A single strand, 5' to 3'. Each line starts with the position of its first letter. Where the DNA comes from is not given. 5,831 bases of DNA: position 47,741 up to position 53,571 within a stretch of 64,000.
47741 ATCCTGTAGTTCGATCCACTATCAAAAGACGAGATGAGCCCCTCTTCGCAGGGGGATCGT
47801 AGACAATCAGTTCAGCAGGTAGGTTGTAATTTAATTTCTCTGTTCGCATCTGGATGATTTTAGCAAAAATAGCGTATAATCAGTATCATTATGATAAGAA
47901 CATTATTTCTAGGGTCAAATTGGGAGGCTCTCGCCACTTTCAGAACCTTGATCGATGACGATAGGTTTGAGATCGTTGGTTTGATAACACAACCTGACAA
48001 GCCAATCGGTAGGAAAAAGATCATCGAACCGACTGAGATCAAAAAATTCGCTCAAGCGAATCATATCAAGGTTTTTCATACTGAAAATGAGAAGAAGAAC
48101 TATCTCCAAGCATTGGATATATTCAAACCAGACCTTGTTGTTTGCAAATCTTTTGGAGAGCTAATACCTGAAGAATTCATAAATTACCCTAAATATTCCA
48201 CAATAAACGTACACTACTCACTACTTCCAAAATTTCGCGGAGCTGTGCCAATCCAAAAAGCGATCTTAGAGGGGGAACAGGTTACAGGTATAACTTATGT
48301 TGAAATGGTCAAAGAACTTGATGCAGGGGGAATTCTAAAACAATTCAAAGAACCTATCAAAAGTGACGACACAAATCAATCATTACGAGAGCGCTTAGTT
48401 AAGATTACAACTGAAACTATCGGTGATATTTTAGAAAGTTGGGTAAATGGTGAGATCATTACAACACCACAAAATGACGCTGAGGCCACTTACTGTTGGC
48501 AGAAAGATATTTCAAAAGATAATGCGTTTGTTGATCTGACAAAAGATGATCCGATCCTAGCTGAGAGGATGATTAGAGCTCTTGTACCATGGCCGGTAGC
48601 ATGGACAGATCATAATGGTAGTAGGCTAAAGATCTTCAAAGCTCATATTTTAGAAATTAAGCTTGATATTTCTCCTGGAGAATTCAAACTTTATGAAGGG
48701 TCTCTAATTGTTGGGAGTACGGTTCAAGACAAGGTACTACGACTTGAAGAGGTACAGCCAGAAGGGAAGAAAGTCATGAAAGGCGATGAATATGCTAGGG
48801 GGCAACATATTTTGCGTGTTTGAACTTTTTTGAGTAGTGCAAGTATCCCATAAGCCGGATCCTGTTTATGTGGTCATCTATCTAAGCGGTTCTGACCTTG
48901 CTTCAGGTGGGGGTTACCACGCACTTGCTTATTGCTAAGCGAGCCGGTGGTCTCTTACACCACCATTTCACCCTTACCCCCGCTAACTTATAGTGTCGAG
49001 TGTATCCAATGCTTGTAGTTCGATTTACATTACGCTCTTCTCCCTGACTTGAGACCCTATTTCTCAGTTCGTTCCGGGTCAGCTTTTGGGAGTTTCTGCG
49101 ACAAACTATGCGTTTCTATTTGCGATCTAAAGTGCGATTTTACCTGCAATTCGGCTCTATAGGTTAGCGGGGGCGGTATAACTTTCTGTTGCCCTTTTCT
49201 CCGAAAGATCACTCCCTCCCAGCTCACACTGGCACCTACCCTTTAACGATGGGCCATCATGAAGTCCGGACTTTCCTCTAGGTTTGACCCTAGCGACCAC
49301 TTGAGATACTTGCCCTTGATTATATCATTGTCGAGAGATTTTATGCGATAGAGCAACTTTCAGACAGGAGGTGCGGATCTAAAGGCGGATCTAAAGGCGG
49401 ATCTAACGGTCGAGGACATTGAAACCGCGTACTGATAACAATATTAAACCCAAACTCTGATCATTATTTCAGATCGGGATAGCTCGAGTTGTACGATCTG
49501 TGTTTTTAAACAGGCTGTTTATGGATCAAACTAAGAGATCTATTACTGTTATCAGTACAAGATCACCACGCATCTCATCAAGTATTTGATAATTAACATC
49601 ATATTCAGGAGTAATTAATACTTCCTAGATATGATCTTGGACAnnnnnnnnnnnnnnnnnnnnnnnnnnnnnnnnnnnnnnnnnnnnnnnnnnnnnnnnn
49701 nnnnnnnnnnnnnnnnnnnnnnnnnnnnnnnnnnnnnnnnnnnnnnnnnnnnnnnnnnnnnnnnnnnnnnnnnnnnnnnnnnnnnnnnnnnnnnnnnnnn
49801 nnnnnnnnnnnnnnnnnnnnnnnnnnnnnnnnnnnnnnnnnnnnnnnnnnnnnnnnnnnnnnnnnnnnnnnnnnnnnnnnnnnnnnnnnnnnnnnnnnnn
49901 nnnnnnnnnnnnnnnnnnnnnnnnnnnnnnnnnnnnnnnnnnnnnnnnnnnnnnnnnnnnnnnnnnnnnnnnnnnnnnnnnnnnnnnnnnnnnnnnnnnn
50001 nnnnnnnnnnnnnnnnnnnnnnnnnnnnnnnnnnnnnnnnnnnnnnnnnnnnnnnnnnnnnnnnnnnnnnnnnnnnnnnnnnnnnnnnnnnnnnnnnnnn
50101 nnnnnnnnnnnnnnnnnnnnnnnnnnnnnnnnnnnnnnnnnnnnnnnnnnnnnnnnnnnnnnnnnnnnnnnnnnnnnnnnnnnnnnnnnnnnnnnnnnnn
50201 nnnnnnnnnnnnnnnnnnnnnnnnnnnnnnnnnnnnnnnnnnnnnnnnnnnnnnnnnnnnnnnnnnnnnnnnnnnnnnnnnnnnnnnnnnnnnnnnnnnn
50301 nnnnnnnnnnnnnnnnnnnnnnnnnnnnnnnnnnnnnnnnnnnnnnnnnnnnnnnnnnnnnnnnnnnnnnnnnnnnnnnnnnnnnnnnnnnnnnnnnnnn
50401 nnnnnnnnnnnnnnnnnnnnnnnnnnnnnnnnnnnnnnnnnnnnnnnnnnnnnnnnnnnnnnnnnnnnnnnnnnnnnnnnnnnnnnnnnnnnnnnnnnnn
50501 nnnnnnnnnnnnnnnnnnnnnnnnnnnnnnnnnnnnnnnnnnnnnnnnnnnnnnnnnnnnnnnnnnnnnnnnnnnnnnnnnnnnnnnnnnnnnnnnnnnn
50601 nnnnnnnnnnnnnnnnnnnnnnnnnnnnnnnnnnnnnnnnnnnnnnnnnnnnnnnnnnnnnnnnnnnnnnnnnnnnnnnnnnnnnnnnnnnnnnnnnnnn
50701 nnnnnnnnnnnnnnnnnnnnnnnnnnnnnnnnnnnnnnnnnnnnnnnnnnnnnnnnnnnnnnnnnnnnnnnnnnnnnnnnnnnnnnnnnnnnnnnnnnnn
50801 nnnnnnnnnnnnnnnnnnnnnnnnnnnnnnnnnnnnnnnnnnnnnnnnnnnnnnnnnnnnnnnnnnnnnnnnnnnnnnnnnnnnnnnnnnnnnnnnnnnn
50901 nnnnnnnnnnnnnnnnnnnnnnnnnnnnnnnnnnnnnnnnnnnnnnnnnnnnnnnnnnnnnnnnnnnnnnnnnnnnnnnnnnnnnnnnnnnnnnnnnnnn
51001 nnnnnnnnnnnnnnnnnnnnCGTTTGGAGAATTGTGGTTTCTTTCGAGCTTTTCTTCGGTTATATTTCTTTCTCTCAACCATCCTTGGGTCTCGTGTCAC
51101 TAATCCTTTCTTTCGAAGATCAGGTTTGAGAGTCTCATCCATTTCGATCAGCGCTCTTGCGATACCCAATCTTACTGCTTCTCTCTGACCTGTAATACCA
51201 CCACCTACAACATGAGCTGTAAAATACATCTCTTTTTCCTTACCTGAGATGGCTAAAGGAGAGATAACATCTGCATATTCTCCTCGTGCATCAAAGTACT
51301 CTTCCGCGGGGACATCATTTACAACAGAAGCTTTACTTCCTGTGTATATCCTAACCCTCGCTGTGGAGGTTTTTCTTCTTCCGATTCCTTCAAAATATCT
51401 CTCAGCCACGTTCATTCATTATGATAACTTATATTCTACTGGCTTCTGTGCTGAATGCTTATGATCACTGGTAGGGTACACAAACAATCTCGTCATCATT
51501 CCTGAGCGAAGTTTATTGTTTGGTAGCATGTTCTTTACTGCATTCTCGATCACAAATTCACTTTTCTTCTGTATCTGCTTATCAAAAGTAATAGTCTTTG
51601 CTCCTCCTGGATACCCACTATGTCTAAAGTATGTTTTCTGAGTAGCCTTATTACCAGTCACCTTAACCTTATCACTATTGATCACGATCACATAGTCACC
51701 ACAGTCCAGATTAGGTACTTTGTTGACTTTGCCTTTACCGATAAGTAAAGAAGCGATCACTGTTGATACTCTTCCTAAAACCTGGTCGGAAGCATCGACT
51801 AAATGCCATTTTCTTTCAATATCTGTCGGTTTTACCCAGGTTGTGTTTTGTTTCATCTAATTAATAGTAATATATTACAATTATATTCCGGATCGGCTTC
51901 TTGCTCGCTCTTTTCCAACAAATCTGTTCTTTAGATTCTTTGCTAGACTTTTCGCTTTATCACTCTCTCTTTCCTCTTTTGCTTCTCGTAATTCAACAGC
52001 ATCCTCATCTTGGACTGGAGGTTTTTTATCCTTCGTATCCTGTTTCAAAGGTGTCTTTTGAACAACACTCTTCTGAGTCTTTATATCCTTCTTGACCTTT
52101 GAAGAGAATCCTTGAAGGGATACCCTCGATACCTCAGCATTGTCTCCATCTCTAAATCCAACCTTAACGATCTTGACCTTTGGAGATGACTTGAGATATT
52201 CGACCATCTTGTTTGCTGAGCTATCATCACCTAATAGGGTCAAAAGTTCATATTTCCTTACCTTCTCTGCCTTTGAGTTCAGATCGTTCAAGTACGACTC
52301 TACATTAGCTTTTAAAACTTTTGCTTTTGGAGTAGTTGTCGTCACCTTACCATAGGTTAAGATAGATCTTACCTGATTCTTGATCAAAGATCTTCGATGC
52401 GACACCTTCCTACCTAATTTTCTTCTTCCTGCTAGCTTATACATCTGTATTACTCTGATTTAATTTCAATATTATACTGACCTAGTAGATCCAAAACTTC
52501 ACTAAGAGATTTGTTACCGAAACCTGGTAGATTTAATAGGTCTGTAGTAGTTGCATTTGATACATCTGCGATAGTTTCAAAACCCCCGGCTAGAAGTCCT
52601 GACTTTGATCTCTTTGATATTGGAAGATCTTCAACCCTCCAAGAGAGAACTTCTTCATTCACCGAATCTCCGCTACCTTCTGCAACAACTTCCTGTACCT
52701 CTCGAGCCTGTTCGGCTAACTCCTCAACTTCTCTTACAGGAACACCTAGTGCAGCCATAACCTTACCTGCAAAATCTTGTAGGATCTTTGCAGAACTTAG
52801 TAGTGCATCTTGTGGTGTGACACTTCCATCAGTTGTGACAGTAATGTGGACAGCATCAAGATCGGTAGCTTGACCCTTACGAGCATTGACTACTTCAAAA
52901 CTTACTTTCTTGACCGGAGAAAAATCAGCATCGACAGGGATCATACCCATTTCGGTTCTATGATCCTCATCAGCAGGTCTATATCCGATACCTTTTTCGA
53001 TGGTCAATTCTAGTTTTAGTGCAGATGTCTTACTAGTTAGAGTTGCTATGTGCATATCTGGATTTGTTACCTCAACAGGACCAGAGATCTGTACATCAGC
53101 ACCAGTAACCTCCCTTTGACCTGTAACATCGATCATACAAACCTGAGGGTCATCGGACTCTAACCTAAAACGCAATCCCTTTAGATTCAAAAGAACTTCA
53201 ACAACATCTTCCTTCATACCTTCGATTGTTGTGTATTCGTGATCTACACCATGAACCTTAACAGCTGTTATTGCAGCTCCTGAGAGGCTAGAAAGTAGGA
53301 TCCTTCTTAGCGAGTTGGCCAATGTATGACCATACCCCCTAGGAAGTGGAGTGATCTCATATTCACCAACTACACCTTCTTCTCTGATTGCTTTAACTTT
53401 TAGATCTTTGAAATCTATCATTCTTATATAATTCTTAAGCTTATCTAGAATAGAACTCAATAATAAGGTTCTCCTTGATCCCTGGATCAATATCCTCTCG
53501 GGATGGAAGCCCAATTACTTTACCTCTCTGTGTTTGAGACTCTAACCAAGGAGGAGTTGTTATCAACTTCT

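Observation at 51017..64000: Ribosomal operon peculiarities: no L30, no L29 at the expected slots, Zn-type S14, and long low-complexity extensions on S5, L17 and L24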

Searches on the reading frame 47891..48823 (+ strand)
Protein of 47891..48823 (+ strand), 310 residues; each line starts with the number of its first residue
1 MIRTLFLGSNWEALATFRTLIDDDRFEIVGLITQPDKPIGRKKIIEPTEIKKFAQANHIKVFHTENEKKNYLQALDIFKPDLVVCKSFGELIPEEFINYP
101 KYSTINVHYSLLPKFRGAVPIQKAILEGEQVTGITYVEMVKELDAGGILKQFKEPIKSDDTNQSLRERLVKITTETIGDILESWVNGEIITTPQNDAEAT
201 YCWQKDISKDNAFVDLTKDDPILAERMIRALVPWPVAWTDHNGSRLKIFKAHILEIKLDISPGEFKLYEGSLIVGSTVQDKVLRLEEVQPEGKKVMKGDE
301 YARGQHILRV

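Call 58: search_protein_families(library=pfam, proteins=[window:47891-48823:+], max_evalue=0.00001)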
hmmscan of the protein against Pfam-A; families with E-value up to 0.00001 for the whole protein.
window:47891-48823:+ (310 aa): 2 families
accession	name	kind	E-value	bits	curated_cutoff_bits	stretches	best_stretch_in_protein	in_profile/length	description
PF00551.24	Formyl_trans_N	-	5.4e-32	111.4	26.1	1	25-173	26-173/181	Formyl transferase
PF02911.23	Formyl_trans_C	-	1.3e-17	64.2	21.1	1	207-305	2-99/100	Formyl transferase, C-terminal domain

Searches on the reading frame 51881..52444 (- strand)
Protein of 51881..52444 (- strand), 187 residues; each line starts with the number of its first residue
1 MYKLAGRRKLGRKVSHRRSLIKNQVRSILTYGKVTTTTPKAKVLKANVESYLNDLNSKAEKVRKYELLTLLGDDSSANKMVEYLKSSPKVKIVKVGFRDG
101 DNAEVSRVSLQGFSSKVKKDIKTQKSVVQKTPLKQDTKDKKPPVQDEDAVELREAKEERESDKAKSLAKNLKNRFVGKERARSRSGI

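Call 7: search_protein_families(library=pfam, proteins=[window:51881-52444:-], max_evalue=0.01)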
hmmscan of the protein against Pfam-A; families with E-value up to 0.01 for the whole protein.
window:51881-52444:- (187 aa): 1 family
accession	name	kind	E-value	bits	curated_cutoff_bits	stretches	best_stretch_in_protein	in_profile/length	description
PF01196.24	Ribosomal_L17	-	1.9e-07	32.3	27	1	20-109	1-95/97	Ribosomal protein L17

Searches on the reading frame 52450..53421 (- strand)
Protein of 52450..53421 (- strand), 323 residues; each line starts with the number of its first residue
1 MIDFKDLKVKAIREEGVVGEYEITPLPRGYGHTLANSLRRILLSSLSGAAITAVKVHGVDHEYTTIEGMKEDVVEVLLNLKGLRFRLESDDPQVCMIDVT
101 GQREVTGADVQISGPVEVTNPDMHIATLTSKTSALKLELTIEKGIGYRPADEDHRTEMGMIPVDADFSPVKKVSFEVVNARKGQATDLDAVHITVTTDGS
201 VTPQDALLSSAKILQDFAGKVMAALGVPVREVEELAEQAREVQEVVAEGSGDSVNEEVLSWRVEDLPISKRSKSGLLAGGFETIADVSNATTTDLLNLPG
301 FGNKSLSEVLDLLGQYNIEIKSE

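Call 58: search_protein_families(library=pfam, proteins=[window:52450-53421:-], max_evalue=0.00001)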
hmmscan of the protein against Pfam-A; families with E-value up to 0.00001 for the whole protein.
window:52450-53421:- (323 aa): 3 families
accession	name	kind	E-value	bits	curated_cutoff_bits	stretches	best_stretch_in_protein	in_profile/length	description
PF01000.31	RNA_pol_A_bac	-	2.5e-29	102.4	33.9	1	54-168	1-119/119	RNA polymerase Rpb3/RpoA insert domain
PF01193.29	RNA_pol_L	-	7.9e-22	77.2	24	1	24-216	1-72/74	RNA polymerase Rpb3/Rpb11 dimerisation domain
PF03118.21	RNA_pol_A_CTD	-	9.1e-10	38.6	23.8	1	255-313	7-65/67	Bacterial RNA polymerase, alpha chain C terminal domain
